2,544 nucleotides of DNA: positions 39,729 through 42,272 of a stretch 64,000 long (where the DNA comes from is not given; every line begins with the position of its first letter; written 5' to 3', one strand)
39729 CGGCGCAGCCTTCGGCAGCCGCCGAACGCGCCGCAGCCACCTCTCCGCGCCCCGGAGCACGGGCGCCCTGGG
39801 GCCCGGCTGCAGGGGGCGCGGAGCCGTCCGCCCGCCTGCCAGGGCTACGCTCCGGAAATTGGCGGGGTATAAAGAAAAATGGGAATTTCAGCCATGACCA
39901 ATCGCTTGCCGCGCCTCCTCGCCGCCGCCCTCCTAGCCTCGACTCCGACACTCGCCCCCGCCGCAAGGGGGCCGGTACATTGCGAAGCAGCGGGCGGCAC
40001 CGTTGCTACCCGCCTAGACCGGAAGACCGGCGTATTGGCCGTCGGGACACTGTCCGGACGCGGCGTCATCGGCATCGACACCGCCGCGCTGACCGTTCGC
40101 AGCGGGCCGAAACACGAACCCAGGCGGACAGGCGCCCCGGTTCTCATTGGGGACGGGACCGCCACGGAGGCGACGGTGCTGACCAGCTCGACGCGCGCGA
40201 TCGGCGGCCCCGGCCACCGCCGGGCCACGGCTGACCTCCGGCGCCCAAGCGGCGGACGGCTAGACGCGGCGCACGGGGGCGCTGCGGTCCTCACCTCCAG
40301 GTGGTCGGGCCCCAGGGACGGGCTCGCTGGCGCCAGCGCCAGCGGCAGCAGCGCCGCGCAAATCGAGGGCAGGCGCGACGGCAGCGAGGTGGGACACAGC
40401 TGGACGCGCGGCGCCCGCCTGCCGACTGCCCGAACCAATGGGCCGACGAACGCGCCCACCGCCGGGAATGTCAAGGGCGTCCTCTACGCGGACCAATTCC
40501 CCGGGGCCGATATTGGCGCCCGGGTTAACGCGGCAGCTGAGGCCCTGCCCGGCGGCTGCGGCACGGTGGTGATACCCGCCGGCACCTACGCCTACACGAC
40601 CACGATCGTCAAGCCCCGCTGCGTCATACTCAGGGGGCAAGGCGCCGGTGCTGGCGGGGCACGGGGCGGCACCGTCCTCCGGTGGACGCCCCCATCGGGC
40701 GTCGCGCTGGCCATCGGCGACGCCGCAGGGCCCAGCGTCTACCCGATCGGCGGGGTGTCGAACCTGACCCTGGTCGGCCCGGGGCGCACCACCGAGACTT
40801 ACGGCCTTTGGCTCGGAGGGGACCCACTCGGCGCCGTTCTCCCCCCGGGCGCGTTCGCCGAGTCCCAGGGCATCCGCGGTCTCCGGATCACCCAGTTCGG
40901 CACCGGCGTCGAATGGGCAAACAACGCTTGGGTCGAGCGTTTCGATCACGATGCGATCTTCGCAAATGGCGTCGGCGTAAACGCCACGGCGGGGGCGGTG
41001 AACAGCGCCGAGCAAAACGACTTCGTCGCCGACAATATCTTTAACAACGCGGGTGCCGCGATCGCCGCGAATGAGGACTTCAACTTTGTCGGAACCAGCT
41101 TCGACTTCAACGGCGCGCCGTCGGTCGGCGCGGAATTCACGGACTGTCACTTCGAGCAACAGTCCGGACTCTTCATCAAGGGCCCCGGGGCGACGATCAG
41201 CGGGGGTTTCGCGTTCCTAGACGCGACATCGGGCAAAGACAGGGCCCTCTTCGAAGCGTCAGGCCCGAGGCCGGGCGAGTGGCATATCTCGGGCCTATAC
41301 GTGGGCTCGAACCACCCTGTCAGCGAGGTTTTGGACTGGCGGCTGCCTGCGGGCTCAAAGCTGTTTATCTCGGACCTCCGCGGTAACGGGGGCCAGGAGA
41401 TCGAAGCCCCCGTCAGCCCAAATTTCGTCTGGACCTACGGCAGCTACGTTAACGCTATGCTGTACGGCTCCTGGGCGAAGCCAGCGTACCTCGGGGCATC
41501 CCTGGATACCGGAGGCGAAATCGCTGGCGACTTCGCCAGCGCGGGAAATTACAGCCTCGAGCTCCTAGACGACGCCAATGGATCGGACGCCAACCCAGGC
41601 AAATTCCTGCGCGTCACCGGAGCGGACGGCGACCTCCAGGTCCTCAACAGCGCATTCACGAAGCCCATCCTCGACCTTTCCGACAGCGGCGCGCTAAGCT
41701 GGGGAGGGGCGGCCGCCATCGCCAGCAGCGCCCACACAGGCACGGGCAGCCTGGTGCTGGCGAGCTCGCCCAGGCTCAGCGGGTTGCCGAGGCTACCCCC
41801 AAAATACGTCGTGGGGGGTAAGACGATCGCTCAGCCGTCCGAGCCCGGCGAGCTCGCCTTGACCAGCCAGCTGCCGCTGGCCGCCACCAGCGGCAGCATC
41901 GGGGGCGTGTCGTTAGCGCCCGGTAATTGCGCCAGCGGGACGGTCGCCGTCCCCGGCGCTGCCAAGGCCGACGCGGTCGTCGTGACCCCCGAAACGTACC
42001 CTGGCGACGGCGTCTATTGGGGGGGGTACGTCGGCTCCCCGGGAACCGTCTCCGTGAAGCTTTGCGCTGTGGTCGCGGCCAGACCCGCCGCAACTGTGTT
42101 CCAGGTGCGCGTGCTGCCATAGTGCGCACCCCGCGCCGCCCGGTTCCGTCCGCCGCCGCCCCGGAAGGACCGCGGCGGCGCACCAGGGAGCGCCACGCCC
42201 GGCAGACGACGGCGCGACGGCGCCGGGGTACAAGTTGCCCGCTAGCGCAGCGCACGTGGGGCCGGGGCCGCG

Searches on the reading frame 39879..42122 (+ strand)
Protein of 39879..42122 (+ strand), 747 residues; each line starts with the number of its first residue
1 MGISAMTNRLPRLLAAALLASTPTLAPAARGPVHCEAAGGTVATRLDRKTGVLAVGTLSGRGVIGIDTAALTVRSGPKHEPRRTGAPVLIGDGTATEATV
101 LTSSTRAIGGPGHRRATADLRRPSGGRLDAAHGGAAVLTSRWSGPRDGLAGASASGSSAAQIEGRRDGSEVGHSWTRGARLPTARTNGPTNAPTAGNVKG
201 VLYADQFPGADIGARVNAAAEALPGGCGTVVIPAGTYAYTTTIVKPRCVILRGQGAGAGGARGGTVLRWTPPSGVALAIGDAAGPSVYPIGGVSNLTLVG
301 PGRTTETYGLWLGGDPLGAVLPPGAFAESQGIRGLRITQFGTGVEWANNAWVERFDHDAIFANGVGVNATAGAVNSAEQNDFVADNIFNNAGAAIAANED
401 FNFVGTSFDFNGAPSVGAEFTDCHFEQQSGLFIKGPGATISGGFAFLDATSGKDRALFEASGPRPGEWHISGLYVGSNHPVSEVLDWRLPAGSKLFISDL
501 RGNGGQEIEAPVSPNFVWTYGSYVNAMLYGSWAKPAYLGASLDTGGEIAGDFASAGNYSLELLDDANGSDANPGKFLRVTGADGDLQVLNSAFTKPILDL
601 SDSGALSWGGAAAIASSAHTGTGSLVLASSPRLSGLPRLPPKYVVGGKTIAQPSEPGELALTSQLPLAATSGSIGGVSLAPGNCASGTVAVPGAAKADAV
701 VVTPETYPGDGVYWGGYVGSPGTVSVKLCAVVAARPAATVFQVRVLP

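Call 10: search_protein_families(library=pfam, proteins=[window:39879-42122:+], max_evalue=0.01)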
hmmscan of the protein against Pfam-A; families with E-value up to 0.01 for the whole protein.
window:39879-42122:+ (747 aa): 0 families

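Call 12: find_encoding_contigs(protein=window:39879-42122:+, flank=10000, max_places=10)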
Protein window:39879-42122:+ (747 aa): no gene with exactly this product is on record in the collection.

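Call 29: find_homologous_proteins(query=window:39879-42122:+, max_evalue=1e-10)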
Query window:39879-42122:+ (747 aa): 9 proteins with E <= 1e-10 among 8000 candidates.
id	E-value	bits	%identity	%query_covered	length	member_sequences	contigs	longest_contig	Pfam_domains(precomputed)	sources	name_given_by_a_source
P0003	0.0e+0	1635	100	99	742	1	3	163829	-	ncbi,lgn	-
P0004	1.8e-219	749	52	99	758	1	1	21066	-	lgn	-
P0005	4.1e-211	722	59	79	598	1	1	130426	-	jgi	jgi:hypothetical protein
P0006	5.4e-201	688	59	75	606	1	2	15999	-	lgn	-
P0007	1.4e-180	621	65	60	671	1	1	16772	-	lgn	-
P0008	1.1e-109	386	50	59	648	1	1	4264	-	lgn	-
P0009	7.1e-97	344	37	92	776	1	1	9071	-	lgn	-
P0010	5.8e-87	311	35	82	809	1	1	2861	-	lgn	-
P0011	6.0e-16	76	34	32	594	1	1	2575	-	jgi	jgi:hypothetical protein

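Call 32: find_encoding_contigs(protein=P0006, flank=10000, max_places=4)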
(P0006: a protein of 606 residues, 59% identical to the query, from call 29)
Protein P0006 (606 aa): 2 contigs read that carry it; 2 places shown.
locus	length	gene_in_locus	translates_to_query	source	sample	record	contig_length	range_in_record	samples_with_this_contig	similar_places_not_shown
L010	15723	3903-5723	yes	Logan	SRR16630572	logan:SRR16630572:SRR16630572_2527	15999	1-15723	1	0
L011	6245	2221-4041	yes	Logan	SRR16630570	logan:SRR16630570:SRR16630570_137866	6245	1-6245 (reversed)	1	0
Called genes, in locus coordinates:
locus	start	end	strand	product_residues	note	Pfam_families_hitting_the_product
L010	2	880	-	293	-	?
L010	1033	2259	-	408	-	PF13439:Glyco_transf_4 (faint), PF00534:Glycos_transf_1, PF13692:Glyco_trans_1_4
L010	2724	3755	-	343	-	PF13439:Glyco_transf_4, PF00534:Glycos_transf_1, PF13692:Glyco_trans_1_4, PF13524:Glyco_trans_1_2 (weak)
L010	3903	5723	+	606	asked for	-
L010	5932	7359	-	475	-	-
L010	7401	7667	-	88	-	-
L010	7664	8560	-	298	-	PF00535:Glycos_transf_2, PF13641:Glyco_tranf_2_3, PF13632:Glyco_trans_2_3 (weak)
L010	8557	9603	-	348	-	PF13439:Glyco_transf_4 (weak), PF20706:GT4-conflict (weak), PF00534:Glycos_transf_1, PF13692:Glyco_trans_1_4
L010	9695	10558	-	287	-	-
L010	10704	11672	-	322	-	PF05050:Methyltransf_21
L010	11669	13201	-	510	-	PF01943:Polysacc_synt, PF13440:Polysacc_synt_3 (weak)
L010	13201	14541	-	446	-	PF04932:Wzy_C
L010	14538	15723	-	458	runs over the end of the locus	PF13371:TPR_9 (weak)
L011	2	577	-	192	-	?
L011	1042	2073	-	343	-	PF13439:Glyco_transf_4, PF00534:Glycos_transf_1, PF13692:Glyco_trans_1_4, PF13524:Glyco_trans_1_2 (weak)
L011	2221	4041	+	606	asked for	-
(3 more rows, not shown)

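Call 33: find_encoding_contigs(protein=P0004, flank=10000, max_places=4)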
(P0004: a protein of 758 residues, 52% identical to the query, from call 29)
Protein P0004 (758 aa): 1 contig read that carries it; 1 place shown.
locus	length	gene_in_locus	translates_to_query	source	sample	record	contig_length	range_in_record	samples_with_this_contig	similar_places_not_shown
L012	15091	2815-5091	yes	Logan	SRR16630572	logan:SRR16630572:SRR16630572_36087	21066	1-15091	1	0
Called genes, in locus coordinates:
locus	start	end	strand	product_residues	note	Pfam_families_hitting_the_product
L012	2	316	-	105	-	?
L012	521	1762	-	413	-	PF13439:Glyco_transf_4, PF00534:Glycos_transf_1, PF13692:Glyco_trans_1_4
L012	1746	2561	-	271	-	PF01370:Epimerase, PF04321:RmlD_sub_bind, PF02719:Polysacc_synt_2 (weak)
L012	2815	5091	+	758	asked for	-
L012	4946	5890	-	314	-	PF05050:Methyltransf_21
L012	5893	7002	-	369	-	PF13439:Glyco_transf_4, PF00534:Glycos_transf_1, PF13692:Glyco_trans_1_4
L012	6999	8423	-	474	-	-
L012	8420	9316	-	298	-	PF00535:Glycos_transf_2, PF13641:Glyco_tranf_2_3, PF13632:Glyco_trans_2_3 (weak)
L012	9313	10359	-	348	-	PF20706:GT4-conflict, PF00534:Glycos_transf_1, PF13692:Glyco_trans_1_4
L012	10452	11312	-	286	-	-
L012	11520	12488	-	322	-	PF02475:TRM5-TYW2_MTfase (weak), PF05050:Methyltransf_21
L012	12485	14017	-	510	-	PF01943:Polysacc_synt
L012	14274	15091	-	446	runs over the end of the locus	PF04932:Wzy_C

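Call 34: find_encoding_contigs(protein=P0005, flank=10000, max_places=4)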
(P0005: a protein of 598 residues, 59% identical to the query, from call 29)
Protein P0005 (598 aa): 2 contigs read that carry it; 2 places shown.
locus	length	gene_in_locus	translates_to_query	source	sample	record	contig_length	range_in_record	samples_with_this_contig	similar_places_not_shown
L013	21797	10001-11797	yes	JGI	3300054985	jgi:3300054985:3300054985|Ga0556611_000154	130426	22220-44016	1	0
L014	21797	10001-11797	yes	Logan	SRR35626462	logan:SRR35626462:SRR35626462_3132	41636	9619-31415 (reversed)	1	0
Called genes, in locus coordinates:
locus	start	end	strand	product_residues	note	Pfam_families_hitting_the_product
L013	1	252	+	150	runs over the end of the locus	PF01850:PIN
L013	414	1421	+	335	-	PF00005:ABC_tran, PF13304:AAA_21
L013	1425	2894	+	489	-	PF01061:ABC2_membrane, PF12698:ABC2_membrane_3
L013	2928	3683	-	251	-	PF00483:NTP_transferase, PF12804:NTP_transf_3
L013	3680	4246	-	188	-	PF00908:dTDP_sugar_isom, PF14667:Polysacc_synt_C (faint)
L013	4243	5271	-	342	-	PF01073:3Beta_HSD, PF01370:Epimerase, PF02719:Polysacc_synt_2, PF04321:RmlD_sub_bind, PF05368:NmrA (weak), PF07993:NAD_binding_4, PF13460:NAD_binding_10, PF16363:GDP_Man_Dehyd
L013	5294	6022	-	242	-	PF00483:NTP_transferase, PF12804:NTP_transf_3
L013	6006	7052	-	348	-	PF00288:GHMP_kinases_N, PF08544:GHMP_kinases_C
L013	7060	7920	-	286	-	PF01370:Epimerase, PF04321:RmlD_sub_bind, PF02719:Polysacc_synt_2, PF16363:GDP_Man_Dehyd, PF07993:NAD_binding_4 (faint)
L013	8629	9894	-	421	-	PF13439:Glyco_transf_4 (weak), PF00534:Glycos_transf_1, PF13692:Glyco_trans_1_4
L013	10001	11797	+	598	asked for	-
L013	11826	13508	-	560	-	-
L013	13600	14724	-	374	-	PF13439:Glyco_transf_4, PF20706:GT4-conflict (weak), PF00534:Glycos_transf_1, PF13692:Glyco_trans_1_4, PF13524:Glyco_trans_1_2 (weak)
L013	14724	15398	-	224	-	PF13489:Methyltransf_23, PF08241:Methyltransf_11, PF08242:Methyltransf_12 (weak)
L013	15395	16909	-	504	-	-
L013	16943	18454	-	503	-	-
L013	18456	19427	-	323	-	PF00535:Glycos_transf_2, PF13641:Glyco_tranf_2_3, PF13506:Glyco_transf_21 (weak), PF13632:Glyco_trans_2_3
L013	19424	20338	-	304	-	PF00535:Glycos_transf_2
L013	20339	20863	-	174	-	-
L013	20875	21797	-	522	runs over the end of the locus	PF01943:Polysacc_synt, PF13440:Polysacc_synt_3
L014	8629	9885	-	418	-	PF13439:Glyco_transf_4 (weak), PF00534:Glycos_transf_1, PF13692:Glyco_trans_1_4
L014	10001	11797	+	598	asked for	-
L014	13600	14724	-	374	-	PF13439:Glyco_transf_4, PF20706:GT4-conflict (weak), PF00534:Glycos_transf_1, PF13692:Glyco_trans_1_4, PF13524:Glyco_trans_1_2 (weak)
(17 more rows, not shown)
